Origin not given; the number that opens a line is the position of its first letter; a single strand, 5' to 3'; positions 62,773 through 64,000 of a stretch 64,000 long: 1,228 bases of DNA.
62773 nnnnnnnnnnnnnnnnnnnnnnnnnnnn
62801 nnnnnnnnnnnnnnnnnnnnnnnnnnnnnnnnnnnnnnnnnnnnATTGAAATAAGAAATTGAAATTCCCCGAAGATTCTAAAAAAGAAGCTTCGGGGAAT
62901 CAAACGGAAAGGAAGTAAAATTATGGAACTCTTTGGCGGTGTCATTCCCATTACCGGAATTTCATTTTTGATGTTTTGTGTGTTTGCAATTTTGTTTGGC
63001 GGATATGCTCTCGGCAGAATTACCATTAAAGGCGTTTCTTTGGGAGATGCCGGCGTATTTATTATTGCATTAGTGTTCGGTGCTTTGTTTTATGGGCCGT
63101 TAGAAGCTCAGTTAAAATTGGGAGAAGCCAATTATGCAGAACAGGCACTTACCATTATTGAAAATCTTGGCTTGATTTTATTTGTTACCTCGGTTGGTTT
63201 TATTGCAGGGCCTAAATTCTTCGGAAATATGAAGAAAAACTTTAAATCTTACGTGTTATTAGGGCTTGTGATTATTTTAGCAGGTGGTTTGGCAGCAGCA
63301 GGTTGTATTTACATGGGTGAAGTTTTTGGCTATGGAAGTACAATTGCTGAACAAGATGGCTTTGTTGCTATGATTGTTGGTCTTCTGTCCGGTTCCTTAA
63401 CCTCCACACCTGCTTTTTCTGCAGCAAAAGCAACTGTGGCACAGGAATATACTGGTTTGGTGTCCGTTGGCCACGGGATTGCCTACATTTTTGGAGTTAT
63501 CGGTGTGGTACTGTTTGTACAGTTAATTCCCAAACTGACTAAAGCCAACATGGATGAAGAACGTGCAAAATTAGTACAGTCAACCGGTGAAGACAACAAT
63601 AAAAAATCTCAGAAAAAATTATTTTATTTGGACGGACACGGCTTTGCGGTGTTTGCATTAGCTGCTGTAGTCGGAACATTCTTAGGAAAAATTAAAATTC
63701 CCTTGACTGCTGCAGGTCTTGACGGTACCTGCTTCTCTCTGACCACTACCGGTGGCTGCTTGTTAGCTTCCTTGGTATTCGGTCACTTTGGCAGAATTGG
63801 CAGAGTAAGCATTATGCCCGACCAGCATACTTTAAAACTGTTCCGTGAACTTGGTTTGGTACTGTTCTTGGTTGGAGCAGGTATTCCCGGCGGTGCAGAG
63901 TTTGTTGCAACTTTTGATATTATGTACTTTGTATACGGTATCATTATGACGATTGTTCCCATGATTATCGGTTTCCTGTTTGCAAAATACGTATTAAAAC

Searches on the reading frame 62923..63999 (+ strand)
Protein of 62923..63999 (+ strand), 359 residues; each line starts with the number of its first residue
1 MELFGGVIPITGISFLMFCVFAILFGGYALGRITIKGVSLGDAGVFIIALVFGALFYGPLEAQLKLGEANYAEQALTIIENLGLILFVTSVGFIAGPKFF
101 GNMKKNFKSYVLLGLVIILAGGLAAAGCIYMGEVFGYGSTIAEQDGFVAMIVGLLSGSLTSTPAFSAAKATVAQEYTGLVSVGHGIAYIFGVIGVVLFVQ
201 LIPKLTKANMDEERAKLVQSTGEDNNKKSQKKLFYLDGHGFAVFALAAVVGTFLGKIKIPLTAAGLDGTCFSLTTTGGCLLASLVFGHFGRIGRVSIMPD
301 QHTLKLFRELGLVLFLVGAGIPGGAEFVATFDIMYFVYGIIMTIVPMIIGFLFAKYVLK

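Call 25: search_protein_families(library=pfam, proteins=[window:62923-63999:+], max_evalue=0.001)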
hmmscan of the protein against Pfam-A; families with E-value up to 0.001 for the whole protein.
window:62923-63999:+ (359 aa): 1 family
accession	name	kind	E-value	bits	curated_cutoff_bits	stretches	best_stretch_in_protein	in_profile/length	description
PF06826.17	Asp-Al_Ex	-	2.1e-40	138.8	27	2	20-203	2-166/167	Predicted Permease Membrane Region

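Call 57: search_protein_families(library=ncbifam, proteins=[window:62923-63999:+], max_evalue=0.00001)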
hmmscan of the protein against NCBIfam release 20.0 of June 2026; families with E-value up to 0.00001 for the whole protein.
window:62923-63999:+ (359 aa): 4 families
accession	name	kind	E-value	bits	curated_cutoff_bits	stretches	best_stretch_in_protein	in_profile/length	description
NF003007.0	PRK03818.1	equivalog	5.7e-32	111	449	2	25-228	16-204/553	putative transporter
TIGR03802.1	Asp_Ala_antiprt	equivalog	7.3e-26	90.9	546.95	2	241-359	388-504/562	aspartate-alanine antiporter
TIGR01625.1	YidE_YbjL_dupl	subfamily_domain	1.7e-25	89.6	71.95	2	249-359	2-111/154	AspT/YidE/YbjL antiporter duplication domain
NF003440.0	PRK04972.1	equivalog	2.6e-23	82.6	645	2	16-229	16-208/561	aspartate:alanine antiporter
